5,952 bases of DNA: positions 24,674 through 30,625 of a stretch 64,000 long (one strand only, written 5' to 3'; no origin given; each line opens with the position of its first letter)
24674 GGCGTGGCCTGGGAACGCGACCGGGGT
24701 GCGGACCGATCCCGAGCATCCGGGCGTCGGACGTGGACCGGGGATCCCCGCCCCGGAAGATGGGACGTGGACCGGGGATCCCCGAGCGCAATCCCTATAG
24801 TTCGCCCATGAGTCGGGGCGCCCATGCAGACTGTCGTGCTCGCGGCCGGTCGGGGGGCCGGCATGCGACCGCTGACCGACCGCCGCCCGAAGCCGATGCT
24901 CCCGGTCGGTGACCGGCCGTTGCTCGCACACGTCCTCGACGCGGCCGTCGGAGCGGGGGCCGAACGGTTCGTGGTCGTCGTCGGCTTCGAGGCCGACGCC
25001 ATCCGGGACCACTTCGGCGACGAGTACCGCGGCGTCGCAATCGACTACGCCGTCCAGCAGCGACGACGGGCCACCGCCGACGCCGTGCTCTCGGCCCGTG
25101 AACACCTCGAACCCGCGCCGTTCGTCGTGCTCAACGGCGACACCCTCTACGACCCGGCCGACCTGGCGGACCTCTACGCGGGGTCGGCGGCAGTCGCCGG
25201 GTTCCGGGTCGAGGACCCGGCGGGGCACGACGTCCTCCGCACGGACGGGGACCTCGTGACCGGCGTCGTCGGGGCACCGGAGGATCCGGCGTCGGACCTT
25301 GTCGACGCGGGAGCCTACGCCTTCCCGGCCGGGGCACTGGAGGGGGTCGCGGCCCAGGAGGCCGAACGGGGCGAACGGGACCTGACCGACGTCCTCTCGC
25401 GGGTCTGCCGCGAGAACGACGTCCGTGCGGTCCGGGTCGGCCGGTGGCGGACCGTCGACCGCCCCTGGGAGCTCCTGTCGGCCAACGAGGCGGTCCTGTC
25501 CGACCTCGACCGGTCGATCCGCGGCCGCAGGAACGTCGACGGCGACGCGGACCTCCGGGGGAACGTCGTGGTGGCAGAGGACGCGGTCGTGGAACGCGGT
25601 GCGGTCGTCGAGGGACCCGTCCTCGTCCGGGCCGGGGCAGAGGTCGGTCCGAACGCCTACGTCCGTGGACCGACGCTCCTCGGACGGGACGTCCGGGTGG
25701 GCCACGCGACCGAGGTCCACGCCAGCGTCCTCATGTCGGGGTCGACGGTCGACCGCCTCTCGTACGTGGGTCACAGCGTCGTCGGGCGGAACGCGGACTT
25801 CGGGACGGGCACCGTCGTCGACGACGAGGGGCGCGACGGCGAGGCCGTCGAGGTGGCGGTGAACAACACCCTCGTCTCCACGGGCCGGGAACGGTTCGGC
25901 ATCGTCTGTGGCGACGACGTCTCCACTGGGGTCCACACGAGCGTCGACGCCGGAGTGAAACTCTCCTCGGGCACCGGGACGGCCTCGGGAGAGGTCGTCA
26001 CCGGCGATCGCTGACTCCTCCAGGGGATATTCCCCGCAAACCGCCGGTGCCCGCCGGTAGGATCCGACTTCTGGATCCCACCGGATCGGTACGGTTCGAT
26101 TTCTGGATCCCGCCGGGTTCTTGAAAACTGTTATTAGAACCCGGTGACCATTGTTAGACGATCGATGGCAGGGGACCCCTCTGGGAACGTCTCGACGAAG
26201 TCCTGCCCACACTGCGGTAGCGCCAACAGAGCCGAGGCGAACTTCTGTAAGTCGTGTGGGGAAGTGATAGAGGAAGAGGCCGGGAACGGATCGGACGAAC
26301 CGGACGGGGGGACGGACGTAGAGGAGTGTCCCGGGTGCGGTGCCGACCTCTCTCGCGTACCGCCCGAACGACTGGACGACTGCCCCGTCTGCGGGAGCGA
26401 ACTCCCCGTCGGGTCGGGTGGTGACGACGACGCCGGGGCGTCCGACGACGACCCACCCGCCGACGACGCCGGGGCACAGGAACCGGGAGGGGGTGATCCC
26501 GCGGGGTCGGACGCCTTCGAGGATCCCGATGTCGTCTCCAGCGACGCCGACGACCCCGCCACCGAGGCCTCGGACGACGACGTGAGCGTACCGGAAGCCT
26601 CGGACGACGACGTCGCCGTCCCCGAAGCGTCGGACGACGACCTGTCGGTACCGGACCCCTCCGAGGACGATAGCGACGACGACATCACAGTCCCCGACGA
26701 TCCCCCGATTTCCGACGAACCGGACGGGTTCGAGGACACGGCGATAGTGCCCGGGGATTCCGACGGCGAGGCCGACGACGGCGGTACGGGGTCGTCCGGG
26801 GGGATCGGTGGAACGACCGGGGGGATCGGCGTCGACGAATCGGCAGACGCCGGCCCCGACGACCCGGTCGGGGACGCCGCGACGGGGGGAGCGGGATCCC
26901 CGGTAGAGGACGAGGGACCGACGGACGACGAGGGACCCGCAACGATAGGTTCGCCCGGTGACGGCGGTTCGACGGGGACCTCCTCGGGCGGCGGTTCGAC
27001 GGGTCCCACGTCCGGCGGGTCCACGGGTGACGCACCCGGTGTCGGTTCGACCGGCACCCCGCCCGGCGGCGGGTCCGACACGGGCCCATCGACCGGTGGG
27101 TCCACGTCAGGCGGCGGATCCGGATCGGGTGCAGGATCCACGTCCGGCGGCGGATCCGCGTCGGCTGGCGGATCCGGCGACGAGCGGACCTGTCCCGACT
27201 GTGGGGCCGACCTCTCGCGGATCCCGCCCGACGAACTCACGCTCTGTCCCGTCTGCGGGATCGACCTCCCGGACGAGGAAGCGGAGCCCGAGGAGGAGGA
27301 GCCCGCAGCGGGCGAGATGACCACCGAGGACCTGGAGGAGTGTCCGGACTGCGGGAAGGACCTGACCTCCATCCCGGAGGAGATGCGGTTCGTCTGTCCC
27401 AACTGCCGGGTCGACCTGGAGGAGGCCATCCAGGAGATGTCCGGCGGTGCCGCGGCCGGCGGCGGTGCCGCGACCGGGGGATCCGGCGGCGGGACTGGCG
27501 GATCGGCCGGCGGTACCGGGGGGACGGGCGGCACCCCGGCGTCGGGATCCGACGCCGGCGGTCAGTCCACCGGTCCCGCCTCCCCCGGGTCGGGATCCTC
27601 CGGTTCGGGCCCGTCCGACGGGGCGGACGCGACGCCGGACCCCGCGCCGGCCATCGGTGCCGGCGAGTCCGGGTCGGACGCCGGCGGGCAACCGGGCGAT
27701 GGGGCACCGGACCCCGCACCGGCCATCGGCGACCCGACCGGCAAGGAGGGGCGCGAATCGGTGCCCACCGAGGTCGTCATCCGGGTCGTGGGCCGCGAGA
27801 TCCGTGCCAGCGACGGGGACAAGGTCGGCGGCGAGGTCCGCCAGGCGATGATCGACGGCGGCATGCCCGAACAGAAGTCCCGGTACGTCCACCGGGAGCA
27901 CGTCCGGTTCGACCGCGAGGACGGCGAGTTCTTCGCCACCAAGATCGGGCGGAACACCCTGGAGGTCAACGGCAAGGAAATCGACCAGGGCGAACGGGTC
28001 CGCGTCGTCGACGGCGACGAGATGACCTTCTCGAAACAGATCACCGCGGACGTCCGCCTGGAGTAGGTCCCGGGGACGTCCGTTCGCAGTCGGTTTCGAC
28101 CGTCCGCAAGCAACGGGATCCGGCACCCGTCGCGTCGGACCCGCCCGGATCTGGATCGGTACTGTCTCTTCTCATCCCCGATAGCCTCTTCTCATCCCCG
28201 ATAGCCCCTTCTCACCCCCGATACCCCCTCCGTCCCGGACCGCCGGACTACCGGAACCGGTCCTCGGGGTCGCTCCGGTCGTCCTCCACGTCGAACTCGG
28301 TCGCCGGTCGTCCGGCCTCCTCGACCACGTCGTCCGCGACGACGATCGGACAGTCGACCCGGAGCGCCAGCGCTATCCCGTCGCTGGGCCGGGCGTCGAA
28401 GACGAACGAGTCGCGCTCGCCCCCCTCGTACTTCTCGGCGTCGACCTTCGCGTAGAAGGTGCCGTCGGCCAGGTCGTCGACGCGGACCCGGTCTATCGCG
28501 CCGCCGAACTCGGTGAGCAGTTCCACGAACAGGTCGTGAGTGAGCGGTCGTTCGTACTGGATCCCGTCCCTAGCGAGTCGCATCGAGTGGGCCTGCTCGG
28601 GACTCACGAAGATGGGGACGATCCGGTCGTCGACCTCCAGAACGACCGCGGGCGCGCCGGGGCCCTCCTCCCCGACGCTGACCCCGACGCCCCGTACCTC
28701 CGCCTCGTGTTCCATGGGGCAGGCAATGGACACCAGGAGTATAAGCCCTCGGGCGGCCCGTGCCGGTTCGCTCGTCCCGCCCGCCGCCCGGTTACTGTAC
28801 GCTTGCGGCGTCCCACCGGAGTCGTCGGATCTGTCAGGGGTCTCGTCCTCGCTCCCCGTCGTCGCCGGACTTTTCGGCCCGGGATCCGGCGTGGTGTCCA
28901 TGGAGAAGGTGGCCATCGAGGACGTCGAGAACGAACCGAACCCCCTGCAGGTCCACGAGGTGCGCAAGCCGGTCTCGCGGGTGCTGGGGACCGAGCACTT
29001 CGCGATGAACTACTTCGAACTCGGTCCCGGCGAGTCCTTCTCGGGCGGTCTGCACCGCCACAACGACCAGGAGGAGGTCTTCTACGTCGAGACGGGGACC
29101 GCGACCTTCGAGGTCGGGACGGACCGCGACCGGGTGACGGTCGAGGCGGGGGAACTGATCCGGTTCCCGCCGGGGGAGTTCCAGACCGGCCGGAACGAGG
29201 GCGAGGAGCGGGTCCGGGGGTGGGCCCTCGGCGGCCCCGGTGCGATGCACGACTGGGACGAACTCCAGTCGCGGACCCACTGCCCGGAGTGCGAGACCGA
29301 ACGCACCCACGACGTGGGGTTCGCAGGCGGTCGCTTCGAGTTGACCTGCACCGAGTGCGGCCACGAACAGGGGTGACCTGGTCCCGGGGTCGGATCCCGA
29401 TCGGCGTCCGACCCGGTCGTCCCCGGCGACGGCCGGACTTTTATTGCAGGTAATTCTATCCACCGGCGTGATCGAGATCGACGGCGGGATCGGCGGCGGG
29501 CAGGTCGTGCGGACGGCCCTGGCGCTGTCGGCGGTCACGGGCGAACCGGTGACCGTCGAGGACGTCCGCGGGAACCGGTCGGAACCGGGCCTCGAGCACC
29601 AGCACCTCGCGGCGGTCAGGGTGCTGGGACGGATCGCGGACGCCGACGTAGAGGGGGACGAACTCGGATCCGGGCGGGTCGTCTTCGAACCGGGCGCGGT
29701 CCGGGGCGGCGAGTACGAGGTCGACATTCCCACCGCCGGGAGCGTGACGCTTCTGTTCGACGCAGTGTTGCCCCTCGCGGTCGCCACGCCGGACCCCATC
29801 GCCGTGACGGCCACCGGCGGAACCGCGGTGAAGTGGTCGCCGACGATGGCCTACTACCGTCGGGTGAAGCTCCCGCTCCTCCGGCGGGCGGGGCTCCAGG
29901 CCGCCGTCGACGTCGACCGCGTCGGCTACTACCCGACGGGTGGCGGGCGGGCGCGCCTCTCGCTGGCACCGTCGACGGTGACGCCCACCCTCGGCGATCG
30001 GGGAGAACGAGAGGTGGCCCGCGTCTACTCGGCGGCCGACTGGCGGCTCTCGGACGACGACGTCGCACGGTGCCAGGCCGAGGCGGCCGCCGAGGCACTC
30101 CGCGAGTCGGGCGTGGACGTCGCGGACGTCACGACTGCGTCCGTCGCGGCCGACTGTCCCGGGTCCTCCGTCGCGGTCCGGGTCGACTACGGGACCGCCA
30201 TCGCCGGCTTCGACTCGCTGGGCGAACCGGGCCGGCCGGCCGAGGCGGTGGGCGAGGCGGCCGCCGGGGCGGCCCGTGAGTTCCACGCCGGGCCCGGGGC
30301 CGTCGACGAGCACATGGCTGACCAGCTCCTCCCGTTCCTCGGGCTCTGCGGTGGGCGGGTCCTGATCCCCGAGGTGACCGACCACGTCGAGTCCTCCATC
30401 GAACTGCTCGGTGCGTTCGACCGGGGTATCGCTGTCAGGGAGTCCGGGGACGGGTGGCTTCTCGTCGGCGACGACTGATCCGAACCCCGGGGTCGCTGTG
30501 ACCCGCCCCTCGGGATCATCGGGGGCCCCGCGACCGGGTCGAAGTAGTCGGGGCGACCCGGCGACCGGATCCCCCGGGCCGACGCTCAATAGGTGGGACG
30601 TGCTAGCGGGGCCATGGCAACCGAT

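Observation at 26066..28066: Four-zinc-ribbon, FHA-domain protein with ArnA-like architecture and a repeat-bearing promoter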

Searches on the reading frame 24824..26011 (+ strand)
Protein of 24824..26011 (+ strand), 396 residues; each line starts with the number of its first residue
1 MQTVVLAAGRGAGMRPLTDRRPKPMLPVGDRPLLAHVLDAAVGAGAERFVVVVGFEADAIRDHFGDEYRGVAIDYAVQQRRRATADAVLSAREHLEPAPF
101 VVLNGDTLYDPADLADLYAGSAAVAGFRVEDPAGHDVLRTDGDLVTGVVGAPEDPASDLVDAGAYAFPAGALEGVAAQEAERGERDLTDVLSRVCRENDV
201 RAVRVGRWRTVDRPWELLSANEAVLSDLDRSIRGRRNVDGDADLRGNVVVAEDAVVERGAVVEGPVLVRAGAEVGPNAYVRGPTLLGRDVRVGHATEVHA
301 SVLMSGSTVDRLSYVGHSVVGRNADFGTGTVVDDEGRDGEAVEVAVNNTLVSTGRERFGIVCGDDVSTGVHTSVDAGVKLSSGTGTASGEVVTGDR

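Call 19: search_protein_families(library=pfam, proteins=[window:24824-26011:+], max_evalue=0.00001)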
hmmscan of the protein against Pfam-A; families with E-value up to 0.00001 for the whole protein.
window:24824-26011:+ (396 aa): 4 families
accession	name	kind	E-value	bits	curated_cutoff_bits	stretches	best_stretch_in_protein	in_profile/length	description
PF00483.29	NTP_transferase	-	1.3e-26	94.1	21.2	1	3-224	2-242/245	Nucleotidyl transferase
PF12804.13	NTP_transf_3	-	8.3e-12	46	27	1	4-121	2-111/160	MobA-like NTP transferase domain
PF25084.1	LbH_EIF2B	-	3e-08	34.1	54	1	245-336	1-91/105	EIF2B subunit epsilon LbH domain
PF00132.30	Hexapep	-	2.7e-07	30.4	27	0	268-297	4-33/36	Bacterial transferase hexapeptide (six repeats)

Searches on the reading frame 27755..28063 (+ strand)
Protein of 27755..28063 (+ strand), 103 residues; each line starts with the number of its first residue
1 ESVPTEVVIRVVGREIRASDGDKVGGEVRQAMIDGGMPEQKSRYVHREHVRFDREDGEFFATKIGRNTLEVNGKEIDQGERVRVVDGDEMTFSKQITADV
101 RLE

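Call 7: search_protein_families(library=pfam, proteins=[window:27755-28063:+], max_evalue=10)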
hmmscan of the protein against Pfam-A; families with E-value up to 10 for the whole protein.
seq(103 aa): 1 family
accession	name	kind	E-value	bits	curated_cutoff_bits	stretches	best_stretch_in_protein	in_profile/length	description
PF00498.31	FHA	-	5.5e-06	27.1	20.7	1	42-92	15-66/67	FHA domain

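Call 8: search_solved_structures(query=window:27755-28063:+, max_evalue=10, show_alignments=3)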
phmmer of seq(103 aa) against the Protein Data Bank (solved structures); distinct sequences matched with E-value up to 10: 12.
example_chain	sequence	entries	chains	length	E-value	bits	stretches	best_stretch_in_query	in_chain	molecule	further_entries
1f3j_B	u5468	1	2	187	1.2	13.3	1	43-79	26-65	MHC CLASS II NOD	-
5b6h_A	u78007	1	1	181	1.3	13.2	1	8-100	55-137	Adenine phosphoribosyltransferase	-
6dfs_D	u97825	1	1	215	1.3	13.2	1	43-78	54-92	H2-Ab1 protein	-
3mbe_B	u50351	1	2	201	1.3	13.2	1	43-78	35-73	MHC CLASS II H2-IAg7 BETA CHAIN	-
7qhp_B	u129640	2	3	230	1.3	13.2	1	43-78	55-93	Murine MHC class II I-A beta g7 | H2-Ab1 protein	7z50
6blq_B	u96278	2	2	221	1.4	13.1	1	43-78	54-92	H2-Ab1 protein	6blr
5dmk_B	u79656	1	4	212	1.4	13.1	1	43-78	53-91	beta chain of Major Histocompatibility Complex Class II, I-Ag7,H2-Ab1 protein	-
4mb6_A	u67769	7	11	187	1.4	13.1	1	8-100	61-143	Adenine phosphoribosyltransferase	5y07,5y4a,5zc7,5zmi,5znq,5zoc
6blx_B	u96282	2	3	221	1.4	13.1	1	43-78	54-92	H2-Ab1 protein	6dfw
1es0_B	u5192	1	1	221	1.5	13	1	43-78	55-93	65 KD GLUTAMIC ACID DECARBOXYLASE+H-2 CLASS II HISTOCOMPATIBILITY ANTIGEN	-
3cup_B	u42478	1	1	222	1.5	13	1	43-78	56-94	MHC class II H2-IA-beta chain linked to GAD221-235 peptide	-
5ykh_A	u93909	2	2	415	1.7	12.8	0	28-90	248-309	Pumilio homolog 1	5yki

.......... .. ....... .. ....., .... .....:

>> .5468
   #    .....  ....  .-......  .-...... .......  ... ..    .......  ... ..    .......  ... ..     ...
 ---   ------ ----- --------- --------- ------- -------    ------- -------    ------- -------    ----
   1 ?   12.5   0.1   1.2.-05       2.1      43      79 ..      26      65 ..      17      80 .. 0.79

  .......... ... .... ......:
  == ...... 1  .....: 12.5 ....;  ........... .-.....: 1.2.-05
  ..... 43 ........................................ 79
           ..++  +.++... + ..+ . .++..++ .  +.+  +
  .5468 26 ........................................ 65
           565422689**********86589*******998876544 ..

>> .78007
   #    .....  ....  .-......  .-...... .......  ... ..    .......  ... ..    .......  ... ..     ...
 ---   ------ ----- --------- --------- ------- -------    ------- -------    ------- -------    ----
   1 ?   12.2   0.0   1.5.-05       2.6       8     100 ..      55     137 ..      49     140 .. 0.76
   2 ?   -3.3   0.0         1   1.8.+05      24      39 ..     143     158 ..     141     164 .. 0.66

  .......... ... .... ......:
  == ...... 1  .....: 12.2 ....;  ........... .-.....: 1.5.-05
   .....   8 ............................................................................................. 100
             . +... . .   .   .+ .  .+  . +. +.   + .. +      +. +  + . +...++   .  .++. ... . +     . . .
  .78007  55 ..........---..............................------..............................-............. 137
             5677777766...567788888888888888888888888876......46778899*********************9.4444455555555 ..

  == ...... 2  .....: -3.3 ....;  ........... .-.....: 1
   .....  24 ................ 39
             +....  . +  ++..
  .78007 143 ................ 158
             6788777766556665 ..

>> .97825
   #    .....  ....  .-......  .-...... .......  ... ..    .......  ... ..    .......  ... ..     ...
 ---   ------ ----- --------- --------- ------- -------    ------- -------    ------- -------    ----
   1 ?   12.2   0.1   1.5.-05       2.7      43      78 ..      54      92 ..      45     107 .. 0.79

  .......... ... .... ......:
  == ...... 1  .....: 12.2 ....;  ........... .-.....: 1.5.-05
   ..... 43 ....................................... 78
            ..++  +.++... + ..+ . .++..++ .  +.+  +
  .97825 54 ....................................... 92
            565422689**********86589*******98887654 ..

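Call 20: search_protein_representatives(protein=window:27755-28063:+)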
Query: 103 residues. Proteins with E-value up to 0.001 (for the whole library): 124; up to 1e-10: 71; up to 1e-30: 1. The best 124 are listed.
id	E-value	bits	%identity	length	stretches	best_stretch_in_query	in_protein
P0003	2.4e-32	127.8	57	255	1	4-103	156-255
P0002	9.3e-26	106.6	54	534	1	6-103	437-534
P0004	1.2e-24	103.0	49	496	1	6-102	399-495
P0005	8.6e-24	100.3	48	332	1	3-102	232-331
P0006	1.4e-23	99.7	48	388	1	5-99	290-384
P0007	7.3e-23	97.4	45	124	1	5-103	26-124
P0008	1.4e-22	96.4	52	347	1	7-101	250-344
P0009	7.4e-22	94.1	49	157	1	7-103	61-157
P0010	1.3e-21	93.3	47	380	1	7-100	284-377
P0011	4.4e-21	91.7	43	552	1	3-101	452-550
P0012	6.8e-21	91.0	46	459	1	4-101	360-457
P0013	1.2e-20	90.3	47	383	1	2-101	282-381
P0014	2.4e-20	89.3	45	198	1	4-101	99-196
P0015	1.0e-19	87.3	48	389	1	3-101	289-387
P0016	1.1e-19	87.1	51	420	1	5-95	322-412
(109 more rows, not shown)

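Call 49: find_encoding_contigs(protein=P0003, flank=8000, max_places=4)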
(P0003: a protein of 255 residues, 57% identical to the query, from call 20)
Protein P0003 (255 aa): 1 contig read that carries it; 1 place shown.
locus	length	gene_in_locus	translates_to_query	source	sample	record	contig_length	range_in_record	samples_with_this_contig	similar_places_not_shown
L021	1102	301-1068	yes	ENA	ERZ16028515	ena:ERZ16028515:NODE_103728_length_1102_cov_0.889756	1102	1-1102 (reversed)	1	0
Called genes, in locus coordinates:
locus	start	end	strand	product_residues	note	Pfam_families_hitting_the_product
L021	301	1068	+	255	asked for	PF00498:FHA (weak)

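Call 72: search_solved_structures(query=P0005, max_evalue=10)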
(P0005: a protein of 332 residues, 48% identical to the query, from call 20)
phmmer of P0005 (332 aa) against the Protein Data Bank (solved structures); distinct sequences matched with E-value up to 10: 14.
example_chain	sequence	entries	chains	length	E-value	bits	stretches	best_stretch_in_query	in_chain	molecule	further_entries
5k2m_E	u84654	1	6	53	0.0085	19.1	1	58-110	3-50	Probable lysine biosynthesis protein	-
4lad_B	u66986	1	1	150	0.0088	19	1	121-192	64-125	E3 ubiquitin-protein ligase AMFR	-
4wce_Z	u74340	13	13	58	0.39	13.6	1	13-37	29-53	50S ribosomal protein L32 | Large ribosomal subunit protein bL32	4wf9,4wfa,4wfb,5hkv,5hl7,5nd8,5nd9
5li0_4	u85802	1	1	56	0.4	13.6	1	13-37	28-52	50S ribosomal protein L32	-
1y2i_A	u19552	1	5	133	0.55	13.1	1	204-256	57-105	Hypothetical Protein S0862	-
3wwl_A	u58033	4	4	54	1.4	11.8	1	58-110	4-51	Alpha-aminoadipate carrier protein LysW | OrfF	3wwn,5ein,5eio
2nab_A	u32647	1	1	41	1.5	11.7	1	9-35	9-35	Zinc finger protein 496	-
6ydh_A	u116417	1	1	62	1.9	11.3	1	52-81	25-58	DUF1610 domain-containing protein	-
6vfo_A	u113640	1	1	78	2.4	11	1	76-135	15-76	E3 ubiquitin-protein ligase UHRF1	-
5efr_A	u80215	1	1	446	2.5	11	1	146-178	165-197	BamA-BamD fusion Protein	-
7v8f_B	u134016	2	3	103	2.7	10.9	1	70-130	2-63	E3 ubiquitin-protein ligase RNF31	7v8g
7xga_A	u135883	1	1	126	3.5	10.5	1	76-137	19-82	Chimera of E3 ubiquitin-protein ligase UHRF1 and Developmental pluripotency-associated pro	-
9nox_B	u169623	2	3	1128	4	10.3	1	143-204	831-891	miniGs/gust25 | Taste receptor type 1 member 3,Guanine nucleotide-binding protein G(s) subunit alpha isofo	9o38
7xbx_R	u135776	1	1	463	9.4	9.1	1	119-176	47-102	Processed fractalkine,CX3C chemokine receptor 1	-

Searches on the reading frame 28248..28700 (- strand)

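Call 19: search_protein_families(library=pfam, proteins=[window:28248-28700:-], max_evalue=0.00001)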
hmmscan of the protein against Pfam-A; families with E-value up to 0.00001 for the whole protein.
window:28248-28700:- (150 aa): 1 family
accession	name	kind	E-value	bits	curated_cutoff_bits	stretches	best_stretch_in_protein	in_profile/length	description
PF02577.19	BFN_dom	-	6.4e-33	113.4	27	1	20-131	2-109/112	Bifunctional nuclease domain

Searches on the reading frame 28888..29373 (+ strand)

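Call 19: search_protein_families(library=pfam, proteins=[window:28888-29373:+], max_evalue=0.00001)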
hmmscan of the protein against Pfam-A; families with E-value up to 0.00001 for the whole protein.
window:28888-29373:+ (162 aa): 1 family
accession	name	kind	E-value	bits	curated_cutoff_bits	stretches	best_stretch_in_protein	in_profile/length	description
PF07883.17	Cupin_2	-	3.4e-13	49.5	27.2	1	42-110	2-65/70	Cupin domain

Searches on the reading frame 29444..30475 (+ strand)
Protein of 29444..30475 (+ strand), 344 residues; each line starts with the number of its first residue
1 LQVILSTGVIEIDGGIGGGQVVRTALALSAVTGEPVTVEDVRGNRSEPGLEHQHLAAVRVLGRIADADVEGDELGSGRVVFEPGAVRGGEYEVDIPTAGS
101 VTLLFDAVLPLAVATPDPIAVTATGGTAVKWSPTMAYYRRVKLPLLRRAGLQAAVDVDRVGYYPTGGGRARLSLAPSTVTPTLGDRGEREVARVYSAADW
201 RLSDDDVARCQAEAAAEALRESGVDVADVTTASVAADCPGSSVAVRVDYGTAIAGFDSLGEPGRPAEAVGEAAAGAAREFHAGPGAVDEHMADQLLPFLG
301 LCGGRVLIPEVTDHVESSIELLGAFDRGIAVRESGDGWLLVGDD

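Call 19: search_protein_families(library=pfam, proteins=[window:29444-30475:+], max_evalue=0.00001)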
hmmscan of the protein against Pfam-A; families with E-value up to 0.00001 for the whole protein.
window:29444-30475:+ (344 aa): 2 families
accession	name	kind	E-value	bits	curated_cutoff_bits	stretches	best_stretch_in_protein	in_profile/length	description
PF01137.26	RTC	-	9.2e-66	221.6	27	1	16-325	3-214/221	RNA 3'-terminal phosphate cyclase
PF05189.18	RTC_insert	-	8.1e-10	39.5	23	1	204-281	19-101/102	RNA 3'-terminal phosphate cyclase (RTC), insert domain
